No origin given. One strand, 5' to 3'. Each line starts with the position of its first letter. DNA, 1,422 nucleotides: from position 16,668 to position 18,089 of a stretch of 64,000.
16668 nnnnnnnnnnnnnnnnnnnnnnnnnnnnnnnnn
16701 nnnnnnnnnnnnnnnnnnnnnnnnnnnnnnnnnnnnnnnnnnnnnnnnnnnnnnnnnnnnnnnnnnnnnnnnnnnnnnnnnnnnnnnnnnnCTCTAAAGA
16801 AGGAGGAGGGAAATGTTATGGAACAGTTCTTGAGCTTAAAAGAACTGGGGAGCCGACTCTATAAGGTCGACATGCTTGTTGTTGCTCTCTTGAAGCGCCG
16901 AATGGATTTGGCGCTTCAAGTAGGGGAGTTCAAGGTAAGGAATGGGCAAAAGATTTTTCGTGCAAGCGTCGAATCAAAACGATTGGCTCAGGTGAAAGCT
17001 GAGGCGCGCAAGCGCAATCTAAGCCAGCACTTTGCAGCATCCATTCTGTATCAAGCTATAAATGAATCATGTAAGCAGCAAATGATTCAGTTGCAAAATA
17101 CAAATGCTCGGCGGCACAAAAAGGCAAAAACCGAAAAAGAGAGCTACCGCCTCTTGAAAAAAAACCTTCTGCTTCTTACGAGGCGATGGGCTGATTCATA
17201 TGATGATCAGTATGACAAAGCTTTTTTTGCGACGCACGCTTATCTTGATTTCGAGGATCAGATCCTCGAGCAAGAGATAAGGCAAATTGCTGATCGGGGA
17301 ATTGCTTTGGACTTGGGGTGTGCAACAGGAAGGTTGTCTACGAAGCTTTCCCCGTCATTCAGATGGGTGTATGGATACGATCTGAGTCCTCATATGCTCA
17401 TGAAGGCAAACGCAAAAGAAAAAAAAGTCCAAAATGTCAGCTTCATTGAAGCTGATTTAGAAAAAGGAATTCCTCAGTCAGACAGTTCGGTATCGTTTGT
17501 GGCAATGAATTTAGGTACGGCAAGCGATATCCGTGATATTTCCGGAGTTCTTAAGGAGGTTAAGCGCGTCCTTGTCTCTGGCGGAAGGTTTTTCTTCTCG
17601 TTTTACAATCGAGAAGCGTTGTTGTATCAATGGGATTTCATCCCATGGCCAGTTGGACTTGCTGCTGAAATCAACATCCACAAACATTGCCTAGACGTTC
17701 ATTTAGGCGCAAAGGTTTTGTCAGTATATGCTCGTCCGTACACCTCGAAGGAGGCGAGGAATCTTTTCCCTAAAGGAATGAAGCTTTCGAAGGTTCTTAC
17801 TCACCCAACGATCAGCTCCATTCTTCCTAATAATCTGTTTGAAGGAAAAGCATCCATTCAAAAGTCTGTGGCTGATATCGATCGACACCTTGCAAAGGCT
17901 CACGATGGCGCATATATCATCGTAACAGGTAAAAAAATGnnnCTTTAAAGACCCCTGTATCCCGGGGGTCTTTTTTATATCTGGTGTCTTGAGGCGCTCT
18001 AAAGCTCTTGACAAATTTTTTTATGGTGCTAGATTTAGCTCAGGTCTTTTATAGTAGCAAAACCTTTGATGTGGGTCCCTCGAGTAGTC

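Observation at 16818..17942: Chorismate-mutase-like (AroQ) domain fused to a SAM-dependent methyltransferase, next to trpS and a TrpD-like gene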

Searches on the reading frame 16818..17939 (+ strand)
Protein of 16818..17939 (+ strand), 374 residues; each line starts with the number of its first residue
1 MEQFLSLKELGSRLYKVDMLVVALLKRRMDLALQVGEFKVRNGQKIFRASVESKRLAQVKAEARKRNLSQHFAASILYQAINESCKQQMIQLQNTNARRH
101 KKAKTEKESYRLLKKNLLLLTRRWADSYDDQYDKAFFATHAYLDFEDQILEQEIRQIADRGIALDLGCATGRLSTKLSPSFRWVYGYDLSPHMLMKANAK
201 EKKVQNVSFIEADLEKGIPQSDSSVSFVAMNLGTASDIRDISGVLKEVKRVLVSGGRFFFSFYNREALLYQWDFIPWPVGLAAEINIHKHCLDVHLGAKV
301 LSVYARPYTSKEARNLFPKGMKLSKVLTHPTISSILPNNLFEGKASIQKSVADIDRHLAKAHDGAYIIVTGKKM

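Call 3: search_protein_families(library=pfam, proteins=[window:16818-17939:+], max_evalue=0.1)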
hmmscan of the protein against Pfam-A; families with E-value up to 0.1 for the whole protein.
window:16818-17939:+ (374 aa): 12 families
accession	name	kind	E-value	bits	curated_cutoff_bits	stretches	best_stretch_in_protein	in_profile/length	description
PF08241.18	Methyltransf_11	-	7.9e-16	58.9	21.2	1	164-260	1-95/95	Methyltransferase domain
PF13649.12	Methyltransf_25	-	3.3e-15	57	27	1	164-256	2-97/97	Methyltransferase domain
PF13847.12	Methyltransf_31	-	8.6e-15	55.1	27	1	163-267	7-117/145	Methyltransferase domain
PF01817.26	CM_2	-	6.2e-14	52.4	27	1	16-88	7-79/80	Chorismate mutase type II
PF08242.18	Methyltransf_12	-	8.3e-10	39.7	30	1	164-258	1-98/98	Methyltransferase domain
PF01209.24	Ubie_methyltran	-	4.4e-08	33.2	20.1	1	162-259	50-150/233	ubiE/COQ5 methyltransferase family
PF13489.12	Methyltransf_23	-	1.7e-06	28.3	27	1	157-278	20-133/164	Methyltransferase domain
PF05401.17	NodS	-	3.1e-05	24.3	24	1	155-274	39-157/201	Nodulation protein S (NodS)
PF05148.21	Methyltransf_8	-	0.00097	19.5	27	1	150-259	63-155/219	Hypothetical methyltransferase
PF05175.20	MTS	-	0.0017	18.5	23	1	140-259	13-137/170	Methyltransferase small domain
PF01728.25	FtsJ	-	0.016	15.6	24.1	1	157-216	19-77/181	FtsJ-like methyltransferase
PF05219.18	DREV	-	0.068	12.7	26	0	163-204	98-139/265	DREV methyltransferase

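Call 4: search_protein_families(library=ncbifam, proteins=[window:16818-17939:+], max_evalue=0.1)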
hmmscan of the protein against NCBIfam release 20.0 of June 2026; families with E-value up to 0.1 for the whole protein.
window:16818-17939:+ (374 aa): 51 families (the best 25 are shown)
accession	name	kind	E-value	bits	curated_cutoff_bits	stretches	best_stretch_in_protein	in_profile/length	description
TIGR01934.1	MenG_MenH_UbiE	subfamily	1e-12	47.8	158.35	1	162-259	42-140/223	ubiquinone/menaquinone biosynthesis methyltransferase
NF001244.0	PRK00216.1-5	equivalog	5e-10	39.1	216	1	161-258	50-151/236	bifunctional demethylmenaquinone methyltransferase/2-methoxy-6-polyprenyl-1,4-benzoquinol methylase UbiE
NF008400.0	PRK11199.1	equivalog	4.4e-09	35.7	273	1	6-90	4-88/374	bifunctional chorismate mutase/prephenate dehydrogenase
TIGR02072.1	BioC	equivalog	4.8e-09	36.4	184.95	1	160-267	35-139/244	malonyl-ACP O-methyltransferase BioC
NF008823.0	PRK11873.1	subfamily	6.2e-09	35.7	263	1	154-261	72-182/272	arsenite methyltransferase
NF045667.1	MTase_DVU1556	equivalog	1e-08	34.9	155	1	158-261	21-120/213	DVU_1556 family methyltransferase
TIGR04345.1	ovoA_Cterm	equivalog_domain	1.7e-08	34.3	170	1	127-199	10-81/242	putative 4-mercaptohistidine N1-methyltransferase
NF041820.1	daptide_MTase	equivalog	2e-08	34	175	1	151-267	30-149/243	daptide-type RiPP biosynthesis methyltransferase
NF041650.1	nod_mtase_NodS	equivalog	3.7e-08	33.3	300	1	162-272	41-150/190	nodulation methyltransferase NodS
NF041537.1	ArsM_AhpD_UU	exception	4.3e-08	32.3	510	1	157-259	74-179/345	arsenite methyltransferase/AhpD domain selenoprotein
TIGR01791.2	CM_archaeal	equivalog_domain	7.4e-08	32.3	66.95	1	9-88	3-82/83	chorismate mutase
TIGR01983.1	UbiG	equivalog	8e-08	31.9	102.95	1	156-270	47-161/228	bifunctional 2-polyprenyl-6-hydroxyphenol methylase/3-demethylubiquinol 3-O-methyltransferase UbiG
NF043040.1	corrin_prot_MT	hypoth_equivalog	8.4e-08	31.9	180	1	151-258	32-145/216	corrinoid protein-associated methyltransferase CpaM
NF007610.0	PRK10258.1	equivalog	2e-07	30.6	342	1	154-265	35-143/251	malonyl-ACP O-methyltransferase BioC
TIGR01799.1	CM_T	equivalog_domain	2.1e-07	31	95.9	1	7-85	1-79/83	chorismate mutase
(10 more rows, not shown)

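Call 5: search_solved_structures(query=window:16818-17939:+, max_evalue=0.01, show_alignments=3)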
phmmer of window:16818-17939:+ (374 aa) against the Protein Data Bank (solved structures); distinct sequences matched with E-value up to 0.01: 26.
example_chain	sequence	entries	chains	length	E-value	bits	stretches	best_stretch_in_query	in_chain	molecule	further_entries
1ve3_A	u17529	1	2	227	4.9e-07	32.3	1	155-269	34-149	hypothetical protein PH0226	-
1wzn_A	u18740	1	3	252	1.6e-05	27.4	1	124-262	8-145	SAM-dependent methyltransferase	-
1xxl_A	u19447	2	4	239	2.6e-05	26.7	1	163-260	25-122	YcgJ protein | ycgJ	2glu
9rfr_A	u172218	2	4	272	3.7e-05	26.2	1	156-267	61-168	Ubiquinone biosynthesis O-methyltransferase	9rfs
1y8c_A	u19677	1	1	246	5.8e-05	25.5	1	130-261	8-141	S-adenosylmethionine-dependent methyltransferase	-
3hnr_A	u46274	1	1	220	7.8e-05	25.1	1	123-261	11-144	probable methyltransferase BT9727_4108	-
3l8d_A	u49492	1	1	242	9.3e-05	24.9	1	161-257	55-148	Methyltransferase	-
7wzf_A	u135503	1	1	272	0.00027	23.3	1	161-270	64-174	YunM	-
3d2l_A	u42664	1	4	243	0.00048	22.5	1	162-264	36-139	SAM-dependent methyltransferase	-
9sot_A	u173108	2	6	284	0.00089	21.6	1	158-270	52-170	Class I SAM-dependent methyltransferase | Methyltransferase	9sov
1f38_A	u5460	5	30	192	0.0017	20.7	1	159-260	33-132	PRECORRIN-8W DECARBOXYLASE | Precorrin-6y methyltransferase/putative decarboxylase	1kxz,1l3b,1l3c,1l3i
3bkw_A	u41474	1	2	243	0.0017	20.7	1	164-262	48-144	S-adenosylmethionine dependent methyltransferase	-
8zc8_A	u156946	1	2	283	0.0018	20.6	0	154-267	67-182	MitM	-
21zq_A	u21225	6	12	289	0.0019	20.5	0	154-267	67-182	MitM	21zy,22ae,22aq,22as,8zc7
7bgg_A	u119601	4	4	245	0.0024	20.2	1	158-268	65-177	heterocyclic toxin methyltransferase (Rv0560c) | 2-heptyl-1-hydroxyquinolin-4(1H)-one methyltransferase | Uncharacterized protein Rv0560c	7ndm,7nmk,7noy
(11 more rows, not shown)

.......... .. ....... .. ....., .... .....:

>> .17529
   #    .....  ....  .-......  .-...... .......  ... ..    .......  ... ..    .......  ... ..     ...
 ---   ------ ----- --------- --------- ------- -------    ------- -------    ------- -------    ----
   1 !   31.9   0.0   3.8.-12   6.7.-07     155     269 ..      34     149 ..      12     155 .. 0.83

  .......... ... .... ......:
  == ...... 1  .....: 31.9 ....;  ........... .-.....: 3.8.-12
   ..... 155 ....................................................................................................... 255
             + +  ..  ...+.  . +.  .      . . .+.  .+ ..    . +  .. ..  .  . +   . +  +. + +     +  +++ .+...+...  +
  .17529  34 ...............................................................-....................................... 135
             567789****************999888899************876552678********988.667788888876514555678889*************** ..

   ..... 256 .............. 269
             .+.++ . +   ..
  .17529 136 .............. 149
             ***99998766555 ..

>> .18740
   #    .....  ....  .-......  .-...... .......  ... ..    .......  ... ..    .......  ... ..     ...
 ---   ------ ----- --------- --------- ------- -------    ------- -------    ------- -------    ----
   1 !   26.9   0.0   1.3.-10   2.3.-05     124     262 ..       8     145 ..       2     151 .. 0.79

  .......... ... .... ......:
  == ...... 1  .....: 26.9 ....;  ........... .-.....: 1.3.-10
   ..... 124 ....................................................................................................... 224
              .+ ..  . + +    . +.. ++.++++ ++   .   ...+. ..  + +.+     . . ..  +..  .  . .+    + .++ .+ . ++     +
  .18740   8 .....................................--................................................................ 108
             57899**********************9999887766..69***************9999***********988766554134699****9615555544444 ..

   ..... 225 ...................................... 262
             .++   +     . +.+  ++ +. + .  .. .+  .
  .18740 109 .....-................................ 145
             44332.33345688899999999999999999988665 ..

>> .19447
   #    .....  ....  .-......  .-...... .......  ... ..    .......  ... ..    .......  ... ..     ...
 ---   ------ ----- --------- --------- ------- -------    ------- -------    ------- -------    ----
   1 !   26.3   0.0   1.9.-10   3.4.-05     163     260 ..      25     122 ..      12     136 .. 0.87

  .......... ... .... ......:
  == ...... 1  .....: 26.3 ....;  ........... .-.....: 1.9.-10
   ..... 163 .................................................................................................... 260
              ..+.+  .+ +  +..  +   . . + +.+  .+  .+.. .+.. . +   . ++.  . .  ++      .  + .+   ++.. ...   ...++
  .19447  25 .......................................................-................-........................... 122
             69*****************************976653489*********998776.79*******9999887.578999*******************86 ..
